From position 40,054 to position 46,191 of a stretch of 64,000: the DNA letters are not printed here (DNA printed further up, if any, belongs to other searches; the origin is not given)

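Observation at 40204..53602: Tandem pair of colinear giant paralogs (2421 and 1945 aa) of no recognisable family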

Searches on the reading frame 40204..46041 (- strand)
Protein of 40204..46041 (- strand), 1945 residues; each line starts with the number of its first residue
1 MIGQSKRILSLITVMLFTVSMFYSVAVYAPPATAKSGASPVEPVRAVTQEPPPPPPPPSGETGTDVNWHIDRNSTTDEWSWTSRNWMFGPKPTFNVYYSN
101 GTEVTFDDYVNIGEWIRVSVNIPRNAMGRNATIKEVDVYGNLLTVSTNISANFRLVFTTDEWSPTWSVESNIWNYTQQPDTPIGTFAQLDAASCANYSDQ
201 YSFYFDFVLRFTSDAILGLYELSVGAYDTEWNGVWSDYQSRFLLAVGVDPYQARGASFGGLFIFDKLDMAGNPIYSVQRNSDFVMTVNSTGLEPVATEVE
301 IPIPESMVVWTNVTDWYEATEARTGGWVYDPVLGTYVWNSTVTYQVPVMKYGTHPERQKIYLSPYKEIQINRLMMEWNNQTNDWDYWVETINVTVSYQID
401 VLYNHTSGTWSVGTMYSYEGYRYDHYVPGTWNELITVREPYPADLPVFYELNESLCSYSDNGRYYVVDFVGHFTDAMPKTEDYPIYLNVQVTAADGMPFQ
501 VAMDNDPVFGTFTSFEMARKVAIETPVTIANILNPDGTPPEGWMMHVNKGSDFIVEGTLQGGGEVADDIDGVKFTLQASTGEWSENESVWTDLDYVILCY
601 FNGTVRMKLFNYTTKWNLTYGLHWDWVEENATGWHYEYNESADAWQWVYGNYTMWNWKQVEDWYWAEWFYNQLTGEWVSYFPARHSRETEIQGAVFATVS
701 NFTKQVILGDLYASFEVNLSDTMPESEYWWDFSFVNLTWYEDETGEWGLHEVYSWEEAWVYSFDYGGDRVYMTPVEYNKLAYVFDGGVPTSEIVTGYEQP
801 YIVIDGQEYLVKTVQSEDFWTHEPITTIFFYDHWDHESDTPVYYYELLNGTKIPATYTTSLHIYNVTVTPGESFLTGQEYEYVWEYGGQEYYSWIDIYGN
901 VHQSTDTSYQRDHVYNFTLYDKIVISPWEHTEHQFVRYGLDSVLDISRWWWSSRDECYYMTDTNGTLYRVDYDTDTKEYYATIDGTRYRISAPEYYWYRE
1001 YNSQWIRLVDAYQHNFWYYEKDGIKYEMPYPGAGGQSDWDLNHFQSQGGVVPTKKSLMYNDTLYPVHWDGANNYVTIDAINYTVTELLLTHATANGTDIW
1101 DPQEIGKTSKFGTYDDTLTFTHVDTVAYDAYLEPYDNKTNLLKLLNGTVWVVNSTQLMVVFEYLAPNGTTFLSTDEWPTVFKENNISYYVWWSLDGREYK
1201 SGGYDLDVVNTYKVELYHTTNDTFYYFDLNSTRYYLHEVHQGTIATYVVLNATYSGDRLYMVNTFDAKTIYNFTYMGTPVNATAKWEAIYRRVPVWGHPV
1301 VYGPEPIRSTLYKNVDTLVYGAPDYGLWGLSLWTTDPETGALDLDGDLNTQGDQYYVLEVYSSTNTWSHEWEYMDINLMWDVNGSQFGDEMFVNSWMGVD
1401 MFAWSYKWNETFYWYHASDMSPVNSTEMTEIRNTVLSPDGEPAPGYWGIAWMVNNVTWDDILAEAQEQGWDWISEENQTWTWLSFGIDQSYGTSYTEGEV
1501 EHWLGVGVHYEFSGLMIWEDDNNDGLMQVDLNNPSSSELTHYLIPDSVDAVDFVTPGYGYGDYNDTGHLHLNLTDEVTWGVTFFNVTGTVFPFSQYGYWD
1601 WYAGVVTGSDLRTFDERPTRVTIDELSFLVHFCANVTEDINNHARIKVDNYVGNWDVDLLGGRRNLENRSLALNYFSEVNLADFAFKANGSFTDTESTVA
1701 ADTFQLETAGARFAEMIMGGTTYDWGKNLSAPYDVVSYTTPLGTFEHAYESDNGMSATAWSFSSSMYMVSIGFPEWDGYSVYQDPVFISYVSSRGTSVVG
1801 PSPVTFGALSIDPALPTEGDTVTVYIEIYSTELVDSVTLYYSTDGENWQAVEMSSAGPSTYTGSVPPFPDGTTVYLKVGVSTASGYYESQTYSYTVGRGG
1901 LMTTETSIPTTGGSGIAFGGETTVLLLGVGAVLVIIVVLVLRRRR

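Call 7: search_protein_families(library=pfam, proteins=[window:40204-46041:-], max_evalue=1)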
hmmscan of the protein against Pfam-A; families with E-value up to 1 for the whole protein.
window:40204-46041:- (1945 aa): 0 families

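Call 13: search_protein_families(library=ncbifam, proteins=[window:40204-46041:-], max_evalue=1)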
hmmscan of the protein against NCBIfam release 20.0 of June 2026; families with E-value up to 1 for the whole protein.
window:40204-46041:- (1945 aa): 0 families

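Call 14: search_solved_structures(query=window:40204-46041:-, max_evalue=1)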
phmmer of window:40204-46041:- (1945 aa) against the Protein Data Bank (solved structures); distinct sequences matched with E-value up to 1: 1.
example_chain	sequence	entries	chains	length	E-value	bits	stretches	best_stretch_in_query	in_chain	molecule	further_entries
9qyw_A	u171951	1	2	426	0.32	11.1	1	146-187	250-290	Multiple inositol polyphosphate phosphatase 1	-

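Call 16: find_homologous_proteins(query=window:40204-46041:-, max_evalue=0.001)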
Query window:40204-46041:- (1945 aa): 16 proteins with E <= 0.001 among 7550 candidates.
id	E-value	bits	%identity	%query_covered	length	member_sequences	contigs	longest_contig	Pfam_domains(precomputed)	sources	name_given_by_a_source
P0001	0.0e+0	4598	100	100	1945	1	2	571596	-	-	-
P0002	0.0e+0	1891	47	99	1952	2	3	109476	-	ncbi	ncbi:MAG: hypothetical protein ACTSYL_03830 [Candidatus Thorarchaeota archaeon]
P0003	0.0e+0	1880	48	100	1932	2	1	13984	-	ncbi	-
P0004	0.0e+0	1742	44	100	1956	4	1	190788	-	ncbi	-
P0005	0.0e+0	1725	45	97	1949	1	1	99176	-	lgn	-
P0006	0.0e+0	1682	45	98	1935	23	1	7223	-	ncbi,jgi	ncbi:MAG: hypothetical protein ACW97O_04820 [Candidatus Thorarchaeota archaeon]|jgi:hypothetical pro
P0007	0.0e+0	1517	44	92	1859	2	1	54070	-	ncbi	-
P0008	0.0e+0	1323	37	100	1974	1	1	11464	-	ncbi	ncbi:MAG: hypothetical protein ACFFF4_10785 [Candidatus Thorarchaeota archaeon]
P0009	0.0e+0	1278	37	94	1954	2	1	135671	-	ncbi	ncbi:MAG: hypothetical protein ACFFD3_00715, partial [Candidatus Thorarchaeota archaeon]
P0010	0.0e+0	1214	38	95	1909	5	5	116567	-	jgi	jgi:hypothetical protein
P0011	0.0e+0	1184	37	99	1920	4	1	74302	-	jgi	-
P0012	0.0e+0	1072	37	92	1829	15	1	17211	-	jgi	jgi:hypothetical protein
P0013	2.4e-227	776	38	57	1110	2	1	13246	-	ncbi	ncbi:MAG: hypothetical protein ACFFF4_09045, partial [Candidatus Thorarchaeota archaeon]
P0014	8.6e-206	705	39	33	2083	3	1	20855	-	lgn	-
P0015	1.6e-200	687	38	33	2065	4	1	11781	-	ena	-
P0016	9.5e-177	608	35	28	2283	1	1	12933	-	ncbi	-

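Call 23: find_homologous_proteins(query=A1, max_evalue=0.001)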
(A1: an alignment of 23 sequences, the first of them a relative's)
Query A1 (23 sequences) (1945 aa, profile of the alignment): 18 proteins with E <= 0.001 among 8000 candidates.
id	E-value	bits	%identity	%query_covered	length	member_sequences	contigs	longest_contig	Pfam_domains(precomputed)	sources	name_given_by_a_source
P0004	0.0e+0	2633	44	100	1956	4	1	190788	-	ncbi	-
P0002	0.0e+0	2630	47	99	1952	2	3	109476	-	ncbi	ncbi:MAG: hypothetical protein ACTSYL_03830 [Candidatus Thorarchaeota archaeon]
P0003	0.0e+0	2568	48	100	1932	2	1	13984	-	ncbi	-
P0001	0.0e+0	2512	100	100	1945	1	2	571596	-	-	-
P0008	0.0e+0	2428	37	100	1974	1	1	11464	-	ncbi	ncbi:MAG: hypothetical protein ACFFF4_10785 [Candidatus Thorarchaeota archaeon]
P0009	0.0e+0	2393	37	94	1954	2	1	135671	-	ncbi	ncbi:MAG: hypothetical protein ACFFD3_00715, partial [Candidatus Thorarchaeota archaeon]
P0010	0.0e+0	2372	38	95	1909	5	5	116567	-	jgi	jgi:hypothetical protein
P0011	0.0e+0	2279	37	99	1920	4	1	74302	-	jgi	-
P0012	0.0e+0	2200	37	92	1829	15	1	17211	-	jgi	jgi:hypothetical protein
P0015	0.0e+0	2041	38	33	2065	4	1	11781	-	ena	-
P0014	0.0e+0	1996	39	33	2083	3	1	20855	-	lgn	-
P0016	0.0e+0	1785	35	28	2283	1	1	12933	-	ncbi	-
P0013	0.0e+0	1300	38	57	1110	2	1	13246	-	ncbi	ncbi:MAG: hypothetical protein ACFFF4_09045, partial [Candidatus Thorarchaeota archaeon]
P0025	1.7e-44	170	33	3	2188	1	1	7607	PF22352.3,PF00801.27,PF17963.8,PF05345.19,PF18911.7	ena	-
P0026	5.9e-17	78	32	3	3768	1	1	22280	PF00354.25,PF20773.6,PF13385.14,PF00082.28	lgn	-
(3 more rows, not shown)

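Call 38: find_encoding_contigs(protein=P0004, flank=10000, max_places=2)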
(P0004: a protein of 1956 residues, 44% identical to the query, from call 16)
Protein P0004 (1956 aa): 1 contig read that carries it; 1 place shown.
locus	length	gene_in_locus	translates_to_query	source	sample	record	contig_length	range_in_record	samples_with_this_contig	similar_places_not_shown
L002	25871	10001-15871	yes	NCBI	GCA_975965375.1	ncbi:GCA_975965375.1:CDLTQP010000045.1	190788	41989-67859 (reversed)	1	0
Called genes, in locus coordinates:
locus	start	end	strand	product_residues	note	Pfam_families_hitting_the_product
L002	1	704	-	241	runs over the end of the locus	-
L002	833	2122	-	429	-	PF00368:HMG-CoA_red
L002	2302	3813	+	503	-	PF00587:tRNA-synt_2b, PF03129:HGTP_anticodon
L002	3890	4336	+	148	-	PF00582:Usp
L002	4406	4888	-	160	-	PF01467:CTP_transf_like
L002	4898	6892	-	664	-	PF16254:DUF4910, PF04389:Peptidase_M28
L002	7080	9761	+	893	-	PF01944:SpoIIM (weak)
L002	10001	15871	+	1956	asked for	-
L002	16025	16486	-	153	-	-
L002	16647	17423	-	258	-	PF12746:GNAT_acetyltran, PF13302:Acetyltransf_3 (weak), PF00583:Acetyltransf_1, PF08445:FR47 (faint)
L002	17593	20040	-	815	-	PF13415:Beta-prop_FBX42, PF24681:Kelch_KLHDC2_KLHL20_DRC7, PF24981:Beta-prop_ATRN-LZTR1, PF13415:Beta-prop_FBX42, PF13418:Beta-prop_TYW4, PF13415:Beta-prop_FBX42, PF24681:Kelch_KLHDC2_KLHL20_DRC7, PF24981:Beta-prop_ATRN-LZTR1, +7 more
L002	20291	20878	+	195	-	PF00025:Arf, PF00071:Ras, PF08477:Roc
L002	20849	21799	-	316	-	-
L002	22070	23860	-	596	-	PF02518:HATPase_c (faint), PF13589:HATPase_c_3, PF01119:DNA_mis_repair, PF08676:MutL_C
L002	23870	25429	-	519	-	PF07969:Amidohydro_3, PF01979:Amidohydro_1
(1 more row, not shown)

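Call 39: find_encoding_contigs(protein=P0014, flank=10000, max_places=2)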
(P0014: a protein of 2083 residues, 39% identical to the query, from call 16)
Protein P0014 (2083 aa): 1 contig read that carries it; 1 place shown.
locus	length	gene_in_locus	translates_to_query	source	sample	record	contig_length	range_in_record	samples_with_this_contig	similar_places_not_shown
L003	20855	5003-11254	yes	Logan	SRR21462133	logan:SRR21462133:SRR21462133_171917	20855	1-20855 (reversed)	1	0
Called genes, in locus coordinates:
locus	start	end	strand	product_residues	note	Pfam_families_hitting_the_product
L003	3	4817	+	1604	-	?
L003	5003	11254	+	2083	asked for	-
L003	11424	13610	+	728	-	-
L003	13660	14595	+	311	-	-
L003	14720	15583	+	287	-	PF13420:Acetyltransf_4 (faint), PF00583:Acetyltransf_1, PF13673:Acetyltransf_10, PF13508:Acetyltransf_7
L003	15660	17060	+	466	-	-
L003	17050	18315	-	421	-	-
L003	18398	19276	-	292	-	-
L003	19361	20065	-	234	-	PF00753:Lactamase_B (weak), PF13483:Lactamase_B_3, PF12706:Lactamase_B_2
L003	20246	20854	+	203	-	?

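Call 40: find_encoding_contigs(protein=P0016, flank=10000, max_places=2)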
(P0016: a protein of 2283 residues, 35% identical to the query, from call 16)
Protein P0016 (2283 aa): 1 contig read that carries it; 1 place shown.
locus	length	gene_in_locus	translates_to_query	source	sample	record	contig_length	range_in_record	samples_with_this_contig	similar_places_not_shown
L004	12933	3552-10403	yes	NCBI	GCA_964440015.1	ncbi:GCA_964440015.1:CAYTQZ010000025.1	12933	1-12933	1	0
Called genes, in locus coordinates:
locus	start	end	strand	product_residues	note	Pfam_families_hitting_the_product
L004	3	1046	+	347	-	?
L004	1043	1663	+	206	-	PF05175:MTS, PF06325:PrmA, PF12847:Methyltransf_18 (faint), PF10294:Methyltransf_16 (faint), PF13847:Methyltransf_31, PF08242:Methyltransf_12 (faint), PF13649:Methyltransf_25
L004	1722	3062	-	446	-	PF07690:MFS_1, PF12832:MFS_1_like, PF07690:MFS_1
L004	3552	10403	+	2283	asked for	-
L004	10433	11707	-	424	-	PF04282:DUF438, PF01814:Hemerythrin, PF13596:PAS_10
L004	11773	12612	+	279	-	PF05552:MS_channel_1st_1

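Call 41: find_encoding_contigs(protein=P0009, flank=10000, max_places=2)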
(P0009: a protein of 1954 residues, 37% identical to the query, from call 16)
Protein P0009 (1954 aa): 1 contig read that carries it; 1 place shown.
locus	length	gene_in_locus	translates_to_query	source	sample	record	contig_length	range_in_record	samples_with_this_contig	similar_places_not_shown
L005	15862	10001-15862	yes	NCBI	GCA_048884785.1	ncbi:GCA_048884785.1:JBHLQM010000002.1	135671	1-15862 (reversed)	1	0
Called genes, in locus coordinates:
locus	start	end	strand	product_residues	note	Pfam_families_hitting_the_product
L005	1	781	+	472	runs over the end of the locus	PF12832:MFS_1_like (weak), PF07690:MFS_1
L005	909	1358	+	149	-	PF00583:Acetyltransf_1 (weak), PF13508:Acetyltransf_7 (weak)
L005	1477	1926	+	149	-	PF24038:DUF7347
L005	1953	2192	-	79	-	PF04024:PspC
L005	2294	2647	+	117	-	PF01035:DNA_binding_1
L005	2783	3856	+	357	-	-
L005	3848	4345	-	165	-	-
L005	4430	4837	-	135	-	-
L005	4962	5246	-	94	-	-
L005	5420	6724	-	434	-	-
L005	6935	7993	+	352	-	PF01544:CorA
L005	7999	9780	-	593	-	PF07690:MFS_1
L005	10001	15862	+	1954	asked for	?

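Call 75: search_solved_structures(query=A1, max_evalue=10)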
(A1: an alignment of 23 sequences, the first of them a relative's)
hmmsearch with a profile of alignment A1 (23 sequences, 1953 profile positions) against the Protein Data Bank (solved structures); distinct sequences matched with E-value up to 10: 0.
